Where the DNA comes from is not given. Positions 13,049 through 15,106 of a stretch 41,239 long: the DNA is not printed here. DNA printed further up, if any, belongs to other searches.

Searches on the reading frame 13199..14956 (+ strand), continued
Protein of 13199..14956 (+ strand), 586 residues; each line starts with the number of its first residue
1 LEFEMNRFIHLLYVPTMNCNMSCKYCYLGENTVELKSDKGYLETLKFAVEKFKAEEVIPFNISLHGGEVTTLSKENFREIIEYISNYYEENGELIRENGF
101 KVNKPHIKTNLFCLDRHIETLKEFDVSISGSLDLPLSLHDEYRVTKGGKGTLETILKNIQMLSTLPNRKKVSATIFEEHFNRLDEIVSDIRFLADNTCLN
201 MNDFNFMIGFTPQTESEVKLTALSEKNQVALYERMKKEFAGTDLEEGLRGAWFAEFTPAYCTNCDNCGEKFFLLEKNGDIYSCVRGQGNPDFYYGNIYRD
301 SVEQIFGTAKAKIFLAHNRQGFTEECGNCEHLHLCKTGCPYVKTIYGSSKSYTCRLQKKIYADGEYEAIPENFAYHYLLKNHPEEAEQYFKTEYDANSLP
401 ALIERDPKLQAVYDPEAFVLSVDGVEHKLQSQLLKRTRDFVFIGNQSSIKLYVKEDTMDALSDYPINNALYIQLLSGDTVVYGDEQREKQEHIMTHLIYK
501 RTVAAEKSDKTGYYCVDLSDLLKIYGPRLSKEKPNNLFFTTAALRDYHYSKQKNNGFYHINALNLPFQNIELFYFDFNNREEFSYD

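Call 84: search_protein_families(library=ncbifam, proteins=[L098:7730-8104:+, L124:3908-4252:+, L090:7746-8105:+, L098:8119-9129:+, L098:6001-7716:+, L124:2088-3803:+, L168:7890-8690:+, L162:5725-6126:+], max_evalue=0.01)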
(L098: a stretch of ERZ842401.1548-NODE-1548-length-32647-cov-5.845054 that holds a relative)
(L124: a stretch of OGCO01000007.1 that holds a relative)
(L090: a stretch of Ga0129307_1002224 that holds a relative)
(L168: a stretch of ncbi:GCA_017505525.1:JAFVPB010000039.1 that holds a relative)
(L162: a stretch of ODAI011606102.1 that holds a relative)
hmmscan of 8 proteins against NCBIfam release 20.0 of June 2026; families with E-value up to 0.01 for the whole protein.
L098:7730-8104:+ (125 aa): 0 families

L124:3908-4252:+ (115 aa): 0 families

L090:7746-8105:+ (120 aa): 0 families

L098:8119-9129:+ (337 aa): 2 families
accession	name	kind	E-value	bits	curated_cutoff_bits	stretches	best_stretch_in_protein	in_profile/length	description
NF049953.1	ribbon_DG_selen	exception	2.2e-06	27.7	130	0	77-107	141-169/172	zinc ribbon-containing (seleno)protein DG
NF051898.1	MBSP1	equivalog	0.00035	20.2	320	1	300-326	47-73/289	biosurfactant protein 1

L098:6001-7716:+ (572 aa): 31 families (the best 25 are shown)
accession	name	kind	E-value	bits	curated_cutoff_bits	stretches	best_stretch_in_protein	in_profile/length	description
NF041298.1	rSAM_mat_DynA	equivalog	5.5e-26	91.4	450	1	9-353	7-346/356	dynobactin maturation radical SAM/SPASM protein DynA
TIGR03942.1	sulfatase_rSAM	equivalog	4e-25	88.7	349.45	1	10-354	8-351/363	anaerobic sulfatase maturase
NF047865.1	rSAM_PapB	equivalog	1.7e-19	70.2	340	1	10-340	10-324/330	PapB family radical SAM/SPASM ranthipeptide maturase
TIGR04083.1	rSAM_pep_methan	hypoth_equivalog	5e-19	68.4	300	1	4-341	1-320/376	TIGR04083 family peptide-modifying radical SAM enzyme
NF041300.1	rSAM_mat_DarW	exception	2.5e-18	66.1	650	2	9-158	47-186/415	radical SAM/SPASM peptide maturase DarW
NF038005.1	rSAM_mat_DarE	equivalog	2.1e-17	63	650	2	10-158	81-219/432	darobactin maturation radical SAM/SPASM protein DarE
NF041718.1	rSAM_phane_AMC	equivalog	6.8e-17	61.5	425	1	5-182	8-173/362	cyclophane-forming radical SAM peptide maturase AmcB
TIGR03978.1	rSAM_paired_1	equivalog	1.4e-16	60.3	370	1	3-183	84-256/466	His-Xaa-Ser system radical SAM maturase HxsB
NF010308.0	PRK13745.1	equivalog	1e-15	57.6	484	2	244-341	268-360/412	anaerobic sulfatase-maturation protein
NF041707.1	rSAM_YhhB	equivalog_domain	6.9e-15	54.8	445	1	12-167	11-163/369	cyclophane-forming radical SAM/SPASM peptide maturase YhhB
TIGR04261.1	rSAM_GlyRichRpt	subfamily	1.1e-14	54.2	310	1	9-182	3-171/363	cyclophane-forming radical SAM/SPASM peptide maturase GrrM/OscB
TIGR04163.1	rSAM_cobopep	equivalog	1.8e-14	53.3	375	2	8-185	69-236/428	peptide-modifying radical SAM enzyme CbpB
TIGR03906.1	quino_hemo_SAM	equivalog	3.4e-13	49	453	2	10-154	101-239/467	quinohemoprotein amine dehydrogenase maturation protein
TIGR04463.1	rSAM_vs_C_rich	equivalog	5.6e-13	48.4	525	1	4-333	83-396/438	TIGR04463 family radical SAM/SPASM RiPP maturase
TIGR04085.1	rSAM_more_4Fe4S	domain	6.9e-12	45.6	27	1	259-346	1-93/93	SPASM domain-containing protein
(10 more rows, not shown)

L124:2088-3803:+ (572 aa): 42 families (the best 25 are shown)
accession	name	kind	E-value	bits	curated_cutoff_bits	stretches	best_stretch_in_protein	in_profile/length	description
NF041298.1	rSAM_mat_DynA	equivalog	2.2e-27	96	450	1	9-338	7-328/356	dynobactin maturation radical SAM/SPASM protein DynA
TIGR03942.1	sulfatase_rSAM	equivalog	1.1e-25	90.5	349.45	1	10-356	8-353/363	anaerobic sulfatase maturase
TIGR03978.1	rSAM_paired_1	equivalog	7.1e-21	74.5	370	1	6-182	86-255/466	His-Xaa-Ser system radical SAM maturase HxsB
NF047865.1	rSAM_PapB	equivalog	2.6e-20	72.9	340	1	10-337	10-322/330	PapB family radical SAM/SPASM ranthipeptide maturase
NF038005.1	rSAM_mat_DarE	equivalog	7e-20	71.2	650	2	10-158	81-219/432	darobactin maturation radical SAM/SPASM protein DarE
NF041300.1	rSAM_mat_DarW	exception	9.2e-20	70.8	650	1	9-337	47-372/415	radical SAM/SPASM peptide maturase DarW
TIGR04083.1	rSAM_pep_methan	hypoth_equivalog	2e-19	69.8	300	1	4-335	1-314/376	TIGR04083 family peptide-modifying radical SAM enzyme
NF041707.1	rSAM_YhhB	equivalog_domain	8.7e-18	64.4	445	1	12-200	11-192/369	cyclophane-forming radical SAM/SPASM peptide maturase YhhB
TIGR04261.1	rSAM_GlyRichRpt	subfamily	2.9e-16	59.5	310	1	9-190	3-176/363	cyclophane-forming radical SAM/SPASM peptide maturase GrrM/OscB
NF041718.1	rSAM_phane_AMC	equivalog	3.4e-16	59.2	425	1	4-165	7-156/362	cyclophane-forming radical SAM peptide maturase AmcB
TIGR04163.1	rSAM_cobopep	equivalog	1.1e-15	57.4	375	2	8-182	69-233/428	peptide-modifying radical SAM enzyme CbpB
TIGR04463.1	rSAM_vs_C_rich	equivalog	1.1e-15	57.3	525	1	4-340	83-402/438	TIGR04463 family radical SAM/SPASM RiPP maturase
NF010308.0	PRK13745.1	equivalog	3e-15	56.1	484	2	244-382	268-396/412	anaerobic sulfatase-maturation protein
NF038107.1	rSAM_NF038107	equivalog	1.9e-13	50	600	1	10-347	92-414/444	Cys-every-fifth radical SAM/SPASM peptide maturase CefB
TIGR03906.1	quino_hemo_SAM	equivalog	2.4e-12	46.3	453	1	10-168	101-253/467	quinohemoprotein amine dehydrogenase maturation protein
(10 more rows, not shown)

L168:7890-8690:+ (267 aa): 0 families

L162:5725-6126:+ (134 aa): 0 families
